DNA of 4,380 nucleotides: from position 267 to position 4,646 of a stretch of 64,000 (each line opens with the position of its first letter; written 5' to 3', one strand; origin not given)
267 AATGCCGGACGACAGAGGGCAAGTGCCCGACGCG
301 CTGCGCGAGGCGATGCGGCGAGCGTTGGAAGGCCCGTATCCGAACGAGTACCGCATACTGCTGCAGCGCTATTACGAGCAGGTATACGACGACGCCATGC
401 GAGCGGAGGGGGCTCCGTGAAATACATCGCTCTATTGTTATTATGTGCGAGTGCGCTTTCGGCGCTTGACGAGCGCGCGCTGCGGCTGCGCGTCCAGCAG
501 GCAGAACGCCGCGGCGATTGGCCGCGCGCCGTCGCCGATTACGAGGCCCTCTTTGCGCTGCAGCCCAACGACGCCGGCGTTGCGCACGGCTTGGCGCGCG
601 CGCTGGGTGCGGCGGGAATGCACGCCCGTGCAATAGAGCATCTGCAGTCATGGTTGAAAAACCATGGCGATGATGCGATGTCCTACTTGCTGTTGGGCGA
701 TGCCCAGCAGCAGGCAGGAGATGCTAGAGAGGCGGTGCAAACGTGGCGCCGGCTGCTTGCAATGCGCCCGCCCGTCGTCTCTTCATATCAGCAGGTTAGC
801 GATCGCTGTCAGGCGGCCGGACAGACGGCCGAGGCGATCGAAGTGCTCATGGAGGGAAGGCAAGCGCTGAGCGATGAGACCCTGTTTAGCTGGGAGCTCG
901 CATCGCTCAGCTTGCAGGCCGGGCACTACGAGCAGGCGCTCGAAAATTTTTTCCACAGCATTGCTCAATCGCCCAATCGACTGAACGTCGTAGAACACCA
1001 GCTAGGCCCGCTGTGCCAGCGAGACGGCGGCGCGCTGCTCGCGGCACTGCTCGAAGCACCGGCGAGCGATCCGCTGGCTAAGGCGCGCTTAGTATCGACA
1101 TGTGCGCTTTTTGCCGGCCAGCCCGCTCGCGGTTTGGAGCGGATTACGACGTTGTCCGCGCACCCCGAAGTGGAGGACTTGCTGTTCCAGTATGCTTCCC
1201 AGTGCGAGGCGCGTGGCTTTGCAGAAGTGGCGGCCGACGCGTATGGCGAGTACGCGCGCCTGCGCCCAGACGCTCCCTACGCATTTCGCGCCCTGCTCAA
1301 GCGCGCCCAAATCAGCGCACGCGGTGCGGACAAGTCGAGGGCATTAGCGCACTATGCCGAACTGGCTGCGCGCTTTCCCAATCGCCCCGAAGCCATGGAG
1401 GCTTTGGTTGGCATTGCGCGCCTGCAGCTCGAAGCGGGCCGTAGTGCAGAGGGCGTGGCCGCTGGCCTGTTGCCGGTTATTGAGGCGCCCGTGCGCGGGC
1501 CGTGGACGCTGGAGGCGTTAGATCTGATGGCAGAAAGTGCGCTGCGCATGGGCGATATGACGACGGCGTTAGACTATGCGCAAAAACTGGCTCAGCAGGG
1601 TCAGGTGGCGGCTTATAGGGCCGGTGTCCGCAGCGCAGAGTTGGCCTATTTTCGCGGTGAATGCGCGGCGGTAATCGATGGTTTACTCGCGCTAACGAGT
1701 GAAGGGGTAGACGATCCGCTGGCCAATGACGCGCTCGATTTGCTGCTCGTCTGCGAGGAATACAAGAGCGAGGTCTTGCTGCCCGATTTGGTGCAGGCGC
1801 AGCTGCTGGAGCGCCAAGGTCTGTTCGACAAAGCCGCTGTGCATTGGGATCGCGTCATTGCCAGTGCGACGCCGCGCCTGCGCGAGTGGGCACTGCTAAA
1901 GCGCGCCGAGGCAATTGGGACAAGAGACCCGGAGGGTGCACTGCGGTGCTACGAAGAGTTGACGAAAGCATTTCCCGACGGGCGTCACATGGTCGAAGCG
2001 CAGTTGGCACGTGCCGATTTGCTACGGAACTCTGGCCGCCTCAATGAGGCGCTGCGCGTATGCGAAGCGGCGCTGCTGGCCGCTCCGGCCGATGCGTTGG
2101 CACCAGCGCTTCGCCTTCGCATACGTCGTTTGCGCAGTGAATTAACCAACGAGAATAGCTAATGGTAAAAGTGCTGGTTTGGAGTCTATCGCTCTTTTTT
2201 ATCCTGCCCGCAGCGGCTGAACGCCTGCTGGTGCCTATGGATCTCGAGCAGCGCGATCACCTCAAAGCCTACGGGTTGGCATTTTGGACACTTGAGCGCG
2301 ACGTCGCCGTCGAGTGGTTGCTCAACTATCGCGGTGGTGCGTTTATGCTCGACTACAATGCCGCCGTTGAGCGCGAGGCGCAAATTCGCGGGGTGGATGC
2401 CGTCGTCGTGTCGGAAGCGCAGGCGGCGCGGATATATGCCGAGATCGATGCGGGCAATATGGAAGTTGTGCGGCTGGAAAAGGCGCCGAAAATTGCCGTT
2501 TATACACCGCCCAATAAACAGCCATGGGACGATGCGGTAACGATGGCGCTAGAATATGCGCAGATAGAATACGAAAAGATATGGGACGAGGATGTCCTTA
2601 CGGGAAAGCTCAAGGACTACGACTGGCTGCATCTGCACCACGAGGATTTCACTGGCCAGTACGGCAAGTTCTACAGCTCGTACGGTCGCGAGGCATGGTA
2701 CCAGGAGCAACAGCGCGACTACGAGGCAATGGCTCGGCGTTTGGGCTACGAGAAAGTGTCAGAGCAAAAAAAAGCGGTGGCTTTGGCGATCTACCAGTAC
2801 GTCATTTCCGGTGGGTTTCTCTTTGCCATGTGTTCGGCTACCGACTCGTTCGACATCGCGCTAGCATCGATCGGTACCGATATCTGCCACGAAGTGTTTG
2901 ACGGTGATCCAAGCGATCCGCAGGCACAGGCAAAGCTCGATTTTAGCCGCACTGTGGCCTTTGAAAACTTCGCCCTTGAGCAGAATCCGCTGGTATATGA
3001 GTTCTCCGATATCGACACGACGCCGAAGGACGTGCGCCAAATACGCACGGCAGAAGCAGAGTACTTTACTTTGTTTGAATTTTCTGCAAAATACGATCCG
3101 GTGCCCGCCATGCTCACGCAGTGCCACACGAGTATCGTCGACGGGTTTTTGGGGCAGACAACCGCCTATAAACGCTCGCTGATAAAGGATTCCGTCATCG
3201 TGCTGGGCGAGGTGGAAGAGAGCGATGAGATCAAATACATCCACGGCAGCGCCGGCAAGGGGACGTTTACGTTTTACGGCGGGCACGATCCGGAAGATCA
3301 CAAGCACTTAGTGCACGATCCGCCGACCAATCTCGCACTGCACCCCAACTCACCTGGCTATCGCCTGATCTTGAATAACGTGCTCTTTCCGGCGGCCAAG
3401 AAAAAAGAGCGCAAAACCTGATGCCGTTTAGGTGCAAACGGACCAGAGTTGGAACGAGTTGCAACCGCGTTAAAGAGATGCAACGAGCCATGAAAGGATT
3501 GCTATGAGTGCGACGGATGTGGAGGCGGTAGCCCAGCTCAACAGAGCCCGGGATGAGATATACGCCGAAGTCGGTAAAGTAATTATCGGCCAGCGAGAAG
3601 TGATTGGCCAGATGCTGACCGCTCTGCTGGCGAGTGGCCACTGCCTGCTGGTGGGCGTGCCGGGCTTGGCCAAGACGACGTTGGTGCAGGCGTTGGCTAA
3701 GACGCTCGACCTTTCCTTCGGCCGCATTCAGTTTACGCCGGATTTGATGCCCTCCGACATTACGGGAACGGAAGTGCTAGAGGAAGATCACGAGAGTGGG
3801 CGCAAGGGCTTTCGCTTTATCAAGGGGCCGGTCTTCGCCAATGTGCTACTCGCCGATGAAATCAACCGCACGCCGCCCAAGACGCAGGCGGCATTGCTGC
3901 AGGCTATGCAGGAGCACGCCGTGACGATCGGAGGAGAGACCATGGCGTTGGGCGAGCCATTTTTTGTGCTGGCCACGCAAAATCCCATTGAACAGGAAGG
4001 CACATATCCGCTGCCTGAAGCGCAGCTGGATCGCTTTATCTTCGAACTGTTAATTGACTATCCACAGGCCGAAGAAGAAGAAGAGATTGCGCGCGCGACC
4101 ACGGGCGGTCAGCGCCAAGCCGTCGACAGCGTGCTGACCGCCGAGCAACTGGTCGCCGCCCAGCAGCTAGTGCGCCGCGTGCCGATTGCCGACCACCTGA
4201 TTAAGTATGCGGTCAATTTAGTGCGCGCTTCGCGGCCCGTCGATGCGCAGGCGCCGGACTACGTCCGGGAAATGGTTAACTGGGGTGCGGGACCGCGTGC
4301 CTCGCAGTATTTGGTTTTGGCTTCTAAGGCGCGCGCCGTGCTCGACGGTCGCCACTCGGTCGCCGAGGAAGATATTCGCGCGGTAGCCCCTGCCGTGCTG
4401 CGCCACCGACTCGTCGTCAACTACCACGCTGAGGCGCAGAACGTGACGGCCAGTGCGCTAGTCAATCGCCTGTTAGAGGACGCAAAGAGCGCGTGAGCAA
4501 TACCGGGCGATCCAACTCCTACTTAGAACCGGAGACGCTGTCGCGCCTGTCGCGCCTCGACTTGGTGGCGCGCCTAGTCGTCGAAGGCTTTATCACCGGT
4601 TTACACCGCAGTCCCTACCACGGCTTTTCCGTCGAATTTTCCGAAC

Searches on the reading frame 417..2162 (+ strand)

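Call 51: search_protein_families(library=pfam, proteins=[window:417-2162:+], max_evalue=0.0001)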
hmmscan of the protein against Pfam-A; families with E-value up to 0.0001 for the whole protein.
window:417-2162:+ (581 aa): 13 families
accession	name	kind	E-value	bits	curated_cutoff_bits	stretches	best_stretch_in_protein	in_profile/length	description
PF13428.12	TPR_14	-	1.5e-18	65.8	23.5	0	20-62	2-44/44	Tetratricopeptide repeat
PF13174.12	TPR_6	-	1.9e-14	53.6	26.3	0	292-322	2-32/33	Tetratricopeptide repeat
PF13432.12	TPR_16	-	5.4e-14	52.8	32.7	1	500-559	8-64/65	Tetratricopeptide repeat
PF07719.23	TPR_2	-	8e-13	47.9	27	0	527-558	2-33/34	Tetratricopeptide repeat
PF14559.12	TPR_19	-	1.1e-09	38.9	25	1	32-87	4-59/68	Tetratricopeptide repeat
PF13424.12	TPR_12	-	1.2e-08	35.5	30.1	0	82-117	40-75/77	Tetratricopeptide repeat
PF24575.1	TPR_Slam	-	8.4e-08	33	35.2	0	139-196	29-87/104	Surface lipoprotein assembly modifier, N-terminal TPR repeats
PF23914.1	TPR_CcmH_CycH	-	2.1e-07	31.3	42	0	38-118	69-152/158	Cytochrome c-type biogenesis protein H TPR domain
PF00515.34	TPR_1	-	3.3e-07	30.3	27.8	0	527-556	2-31/34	Tetratricopeptide repeat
PF14561.12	TPR_20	-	4.9e-07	30.4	25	0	39-115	8-86/90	Tetratricopeptide repeat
PF12895.13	ANAPC3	-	1.3e-05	25.9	27.2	0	38-109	8-78/82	Anaphase-promoting complex, cyclosome, subunit 3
PF13181.12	TPR_8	-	1.7e-05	25.1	25.7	0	527-558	2-33/34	Tetratricopeptide repeat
PF13429.12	TPR_15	-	4.6e-05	23.4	26.2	0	59-273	53-268/280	Tetratricopeptide repeat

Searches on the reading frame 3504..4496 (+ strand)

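Call 51: search_protein_families(library=pfam, proteins=[window:3504-4496:+], max_evalue=0.0001)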
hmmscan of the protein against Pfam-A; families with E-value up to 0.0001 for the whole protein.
window:3504-4496:+ (330 aa): 6 families
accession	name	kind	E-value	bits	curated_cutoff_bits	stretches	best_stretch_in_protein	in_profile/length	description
PF07726.17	AAA_3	-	4.8e-63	211.3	27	1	46-180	1-131/131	ATPase family associated with various cellular activities (AAA)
PF17863.7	AAA_lid_2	-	6.9e-18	64.6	22.7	1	255-322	6-73/74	AAA lid domain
PF07728.20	AAA_5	-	2.7e-12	47.3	22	1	46-178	1-139/139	AAA domain (dynein-related subfamily)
PF20030.5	bpMoxR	-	3.4e-09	36.5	27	1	19-204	6-186/205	MoxR domain in the MoxR-vWA-beta-propeller ternary systems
PF00004.35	AAA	-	8.3e-07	30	21.2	1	47-161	1-111/131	ATPase family associated with various cellular activities (AAA)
PF05496.18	RuvB_N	-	2.1e-05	24.8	27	0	44-72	33-61/159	Holliday junction DNA helicase RuvB P-loop domain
